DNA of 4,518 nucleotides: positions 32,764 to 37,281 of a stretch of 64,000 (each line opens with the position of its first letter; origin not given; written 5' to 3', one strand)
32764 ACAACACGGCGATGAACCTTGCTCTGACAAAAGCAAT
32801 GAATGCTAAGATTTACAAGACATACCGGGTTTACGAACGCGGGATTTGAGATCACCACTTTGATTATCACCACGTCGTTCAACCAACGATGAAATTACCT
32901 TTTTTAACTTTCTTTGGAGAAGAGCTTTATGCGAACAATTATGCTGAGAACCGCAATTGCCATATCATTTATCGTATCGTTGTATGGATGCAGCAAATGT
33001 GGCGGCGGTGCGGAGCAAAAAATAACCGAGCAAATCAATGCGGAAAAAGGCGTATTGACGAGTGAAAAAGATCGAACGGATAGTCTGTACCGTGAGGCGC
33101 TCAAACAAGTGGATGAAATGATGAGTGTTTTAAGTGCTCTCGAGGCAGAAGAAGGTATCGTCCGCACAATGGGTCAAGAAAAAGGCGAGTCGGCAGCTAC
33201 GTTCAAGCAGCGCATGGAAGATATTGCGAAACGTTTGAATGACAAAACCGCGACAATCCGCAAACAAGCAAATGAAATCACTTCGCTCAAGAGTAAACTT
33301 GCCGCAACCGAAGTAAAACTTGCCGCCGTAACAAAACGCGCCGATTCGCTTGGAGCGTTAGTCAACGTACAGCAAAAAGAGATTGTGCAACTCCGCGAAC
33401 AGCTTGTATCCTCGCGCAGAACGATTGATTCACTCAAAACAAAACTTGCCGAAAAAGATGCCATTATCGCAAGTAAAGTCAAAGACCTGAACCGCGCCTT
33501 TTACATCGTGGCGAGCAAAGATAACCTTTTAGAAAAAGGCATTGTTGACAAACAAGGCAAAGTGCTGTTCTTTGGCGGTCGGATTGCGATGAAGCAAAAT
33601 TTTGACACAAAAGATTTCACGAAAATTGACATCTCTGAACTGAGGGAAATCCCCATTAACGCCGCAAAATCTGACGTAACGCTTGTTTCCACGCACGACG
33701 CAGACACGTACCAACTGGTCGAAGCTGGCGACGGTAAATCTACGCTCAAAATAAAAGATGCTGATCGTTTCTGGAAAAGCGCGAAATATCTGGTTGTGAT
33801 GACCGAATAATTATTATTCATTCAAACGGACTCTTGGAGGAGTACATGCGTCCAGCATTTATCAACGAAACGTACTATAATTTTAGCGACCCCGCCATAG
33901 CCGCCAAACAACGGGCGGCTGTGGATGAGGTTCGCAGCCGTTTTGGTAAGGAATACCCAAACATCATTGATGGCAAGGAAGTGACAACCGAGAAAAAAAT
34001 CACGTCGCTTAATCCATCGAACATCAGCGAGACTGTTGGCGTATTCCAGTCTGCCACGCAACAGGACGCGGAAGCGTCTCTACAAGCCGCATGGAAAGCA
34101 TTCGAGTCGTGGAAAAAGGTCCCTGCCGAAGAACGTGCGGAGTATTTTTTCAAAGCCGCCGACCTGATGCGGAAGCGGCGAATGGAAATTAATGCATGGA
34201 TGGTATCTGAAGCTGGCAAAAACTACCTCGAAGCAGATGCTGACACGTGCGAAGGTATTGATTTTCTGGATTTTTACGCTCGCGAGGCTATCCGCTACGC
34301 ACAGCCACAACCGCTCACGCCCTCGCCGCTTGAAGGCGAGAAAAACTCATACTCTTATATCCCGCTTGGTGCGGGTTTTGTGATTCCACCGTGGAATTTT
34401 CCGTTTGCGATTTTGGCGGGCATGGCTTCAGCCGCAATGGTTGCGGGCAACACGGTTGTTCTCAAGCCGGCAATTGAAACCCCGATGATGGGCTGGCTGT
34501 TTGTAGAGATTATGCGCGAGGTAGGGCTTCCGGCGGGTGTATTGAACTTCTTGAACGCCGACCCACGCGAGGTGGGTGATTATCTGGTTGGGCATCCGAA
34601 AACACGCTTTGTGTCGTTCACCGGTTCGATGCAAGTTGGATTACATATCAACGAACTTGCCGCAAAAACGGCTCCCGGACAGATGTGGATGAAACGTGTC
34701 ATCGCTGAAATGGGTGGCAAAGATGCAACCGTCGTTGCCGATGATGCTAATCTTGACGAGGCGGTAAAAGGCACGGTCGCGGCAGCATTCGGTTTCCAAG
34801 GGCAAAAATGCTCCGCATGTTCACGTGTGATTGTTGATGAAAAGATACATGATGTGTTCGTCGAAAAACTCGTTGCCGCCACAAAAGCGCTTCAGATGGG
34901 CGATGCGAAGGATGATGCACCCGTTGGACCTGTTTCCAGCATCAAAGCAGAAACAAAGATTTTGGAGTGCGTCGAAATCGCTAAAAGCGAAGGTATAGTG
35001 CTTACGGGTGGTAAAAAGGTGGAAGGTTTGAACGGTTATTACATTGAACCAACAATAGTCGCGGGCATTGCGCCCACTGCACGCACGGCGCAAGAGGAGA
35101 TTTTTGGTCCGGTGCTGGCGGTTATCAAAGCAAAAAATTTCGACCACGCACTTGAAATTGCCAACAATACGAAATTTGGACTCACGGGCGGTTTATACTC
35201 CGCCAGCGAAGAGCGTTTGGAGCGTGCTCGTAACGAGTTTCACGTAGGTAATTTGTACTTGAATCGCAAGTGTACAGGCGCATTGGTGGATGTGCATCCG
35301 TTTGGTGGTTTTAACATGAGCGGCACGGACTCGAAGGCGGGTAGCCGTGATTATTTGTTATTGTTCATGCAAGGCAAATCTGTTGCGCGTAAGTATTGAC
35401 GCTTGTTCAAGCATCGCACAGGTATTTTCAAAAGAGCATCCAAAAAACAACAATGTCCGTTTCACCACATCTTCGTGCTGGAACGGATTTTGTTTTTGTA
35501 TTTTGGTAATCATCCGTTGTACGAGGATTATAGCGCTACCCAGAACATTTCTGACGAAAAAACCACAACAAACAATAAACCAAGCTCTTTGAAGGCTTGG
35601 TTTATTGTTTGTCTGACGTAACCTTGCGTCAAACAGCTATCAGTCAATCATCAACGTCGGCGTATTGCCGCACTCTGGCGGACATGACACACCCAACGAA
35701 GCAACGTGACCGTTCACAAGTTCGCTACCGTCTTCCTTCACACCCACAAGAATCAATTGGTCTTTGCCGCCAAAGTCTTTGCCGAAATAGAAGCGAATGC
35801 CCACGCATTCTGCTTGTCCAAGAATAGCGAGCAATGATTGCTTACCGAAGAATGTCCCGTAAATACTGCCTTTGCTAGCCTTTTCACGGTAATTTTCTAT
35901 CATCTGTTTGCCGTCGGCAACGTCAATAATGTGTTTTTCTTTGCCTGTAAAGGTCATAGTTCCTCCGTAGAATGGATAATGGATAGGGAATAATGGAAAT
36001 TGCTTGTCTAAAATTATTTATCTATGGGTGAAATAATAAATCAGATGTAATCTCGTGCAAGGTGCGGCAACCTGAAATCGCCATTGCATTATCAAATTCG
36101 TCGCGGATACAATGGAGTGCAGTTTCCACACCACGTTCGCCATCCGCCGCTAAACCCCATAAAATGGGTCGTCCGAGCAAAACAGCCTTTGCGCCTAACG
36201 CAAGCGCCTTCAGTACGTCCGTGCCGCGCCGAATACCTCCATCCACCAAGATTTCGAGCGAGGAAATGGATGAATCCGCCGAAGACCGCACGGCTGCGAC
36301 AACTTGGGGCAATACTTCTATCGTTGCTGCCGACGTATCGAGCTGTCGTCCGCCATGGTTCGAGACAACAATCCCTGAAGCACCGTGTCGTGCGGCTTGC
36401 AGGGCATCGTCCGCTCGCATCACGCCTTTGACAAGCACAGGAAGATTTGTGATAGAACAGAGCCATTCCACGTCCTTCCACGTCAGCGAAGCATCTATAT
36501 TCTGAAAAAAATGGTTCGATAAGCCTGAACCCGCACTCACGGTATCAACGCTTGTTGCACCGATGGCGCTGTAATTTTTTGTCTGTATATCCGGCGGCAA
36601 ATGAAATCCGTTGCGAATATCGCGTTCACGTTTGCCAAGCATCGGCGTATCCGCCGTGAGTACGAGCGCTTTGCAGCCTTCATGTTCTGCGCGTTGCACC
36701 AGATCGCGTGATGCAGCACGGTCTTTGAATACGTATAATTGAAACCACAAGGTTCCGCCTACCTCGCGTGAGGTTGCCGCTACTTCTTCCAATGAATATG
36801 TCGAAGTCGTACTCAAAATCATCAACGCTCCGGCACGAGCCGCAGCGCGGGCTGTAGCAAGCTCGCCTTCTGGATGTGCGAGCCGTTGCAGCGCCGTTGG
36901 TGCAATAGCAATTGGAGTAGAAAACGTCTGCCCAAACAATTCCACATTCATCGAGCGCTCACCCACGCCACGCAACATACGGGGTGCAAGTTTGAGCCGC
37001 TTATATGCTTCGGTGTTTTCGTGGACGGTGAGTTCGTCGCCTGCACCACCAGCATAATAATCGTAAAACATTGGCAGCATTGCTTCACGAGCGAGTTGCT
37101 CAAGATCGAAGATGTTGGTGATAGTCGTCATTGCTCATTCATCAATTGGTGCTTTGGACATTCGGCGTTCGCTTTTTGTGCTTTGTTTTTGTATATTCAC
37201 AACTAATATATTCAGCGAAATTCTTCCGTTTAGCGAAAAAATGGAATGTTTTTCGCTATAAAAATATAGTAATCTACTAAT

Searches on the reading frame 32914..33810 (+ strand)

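Call 48: search_protein_families(library=pfam, proteins=[window:32914-33810:+], max_evalue=0.00001)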
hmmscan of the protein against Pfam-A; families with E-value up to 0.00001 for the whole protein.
window:32914-33810:+ (298 aa): 0 families

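Call 52: search_protein_families(library=ncbifam, proteins=[window:32914-33810:+], max_evalue=0.001)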
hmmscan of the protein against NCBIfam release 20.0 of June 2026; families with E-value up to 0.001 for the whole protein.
window:32914-33810:+ (298 aa): 5 families
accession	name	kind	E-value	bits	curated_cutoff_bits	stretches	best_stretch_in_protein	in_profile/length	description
NF052320.1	Cbp1_fam_LP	subfamily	2.9e-38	132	90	1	17-296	6-286/286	Cbp1 family collagen-binding glycoprotein adhesin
NF045487.1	ASRP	equivalog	7.5e-07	28.1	300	1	39-186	128-273/593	archaea-specific SMC-related protein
TIGR02169.1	SMC_prok_A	equivalog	2e-05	22.5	729.4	1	39-193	678-840/1165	chromosome segregation protein SMC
TIGR02168.1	SMC_prok_B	equivalog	2.8e-05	22.1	567.35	1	39-186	773-920/1181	chromosome segregation protein SMC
NF038350.1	taxis_HmpF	equivalog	0.00028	19.4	200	1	38-252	133-351/553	pilus motility taxis protein HmpF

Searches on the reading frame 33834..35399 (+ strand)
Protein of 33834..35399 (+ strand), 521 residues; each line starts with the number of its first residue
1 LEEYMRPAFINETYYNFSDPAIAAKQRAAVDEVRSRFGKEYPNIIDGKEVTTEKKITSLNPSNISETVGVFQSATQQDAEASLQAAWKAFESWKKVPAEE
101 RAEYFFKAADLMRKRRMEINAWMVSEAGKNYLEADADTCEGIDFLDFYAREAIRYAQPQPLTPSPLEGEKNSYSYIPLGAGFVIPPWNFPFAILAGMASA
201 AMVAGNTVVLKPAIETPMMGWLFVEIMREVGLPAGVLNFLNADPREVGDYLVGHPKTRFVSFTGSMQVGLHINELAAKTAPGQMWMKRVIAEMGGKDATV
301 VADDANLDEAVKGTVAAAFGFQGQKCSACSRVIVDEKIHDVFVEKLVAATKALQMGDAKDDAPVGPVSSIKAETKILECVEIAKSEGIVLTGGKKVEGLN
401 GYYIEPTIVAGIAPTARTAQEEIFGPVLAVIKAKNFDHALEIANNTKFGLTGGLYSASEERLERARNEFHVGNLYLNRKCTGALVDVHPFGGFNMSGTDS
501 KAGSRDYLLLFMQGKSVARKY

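Call 49: search_protein_families(library=pfam, proteins=[window:33834-35399:+], max_evalue=0.00001)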
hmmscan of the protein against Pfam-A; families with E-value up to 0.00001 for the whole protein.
window:33834-35399:+ (521 aa): 1 family
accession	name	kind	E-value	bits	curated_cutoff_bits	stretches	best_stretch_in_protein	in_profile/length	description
PF00171.27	Aldedh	-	4.4e-143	477.6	23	1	53-517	6-461/461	Aldehyde dehydrogenase family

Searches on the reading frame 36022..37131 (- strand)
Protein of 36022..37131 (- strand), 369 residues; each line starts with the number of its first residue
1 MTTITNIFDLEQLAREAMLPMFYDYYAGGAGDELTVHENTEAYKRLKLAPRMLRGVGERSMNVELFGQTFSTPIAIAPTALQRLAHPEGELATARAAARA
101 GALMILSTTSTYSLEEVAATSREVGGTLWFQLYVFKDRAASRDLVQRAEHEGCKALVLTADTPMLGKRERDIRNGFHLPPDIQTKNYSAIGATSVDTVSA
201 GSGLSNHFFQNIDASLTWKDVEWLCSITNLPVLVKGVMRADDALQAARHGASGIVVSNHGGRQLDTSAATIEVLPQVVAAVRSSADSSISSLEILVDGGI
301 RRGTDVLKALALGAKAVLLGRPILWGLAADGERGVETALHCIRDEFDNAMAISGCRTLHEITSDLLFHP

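Call 49: search_protein_families(library=pfam, proteins=[window:36022-37131:-], max_evalue=0.00001)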
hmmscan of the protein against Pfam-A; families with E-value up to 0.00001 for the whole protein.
window:36022-37131:- (369 aa): 2 families
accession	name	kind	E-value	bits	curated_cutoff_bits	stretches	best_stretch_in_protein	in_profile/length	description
PF01070.24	FMN_dh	-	9.6e-137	456.1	24.9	1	14-366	1-348/350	FMN-dependent dehydrogenase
PF00478.31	IMPDH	-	2.1e-07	30.7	25.6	1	230-321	146-237/345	IMP dehydrogenase / GMP reductase domain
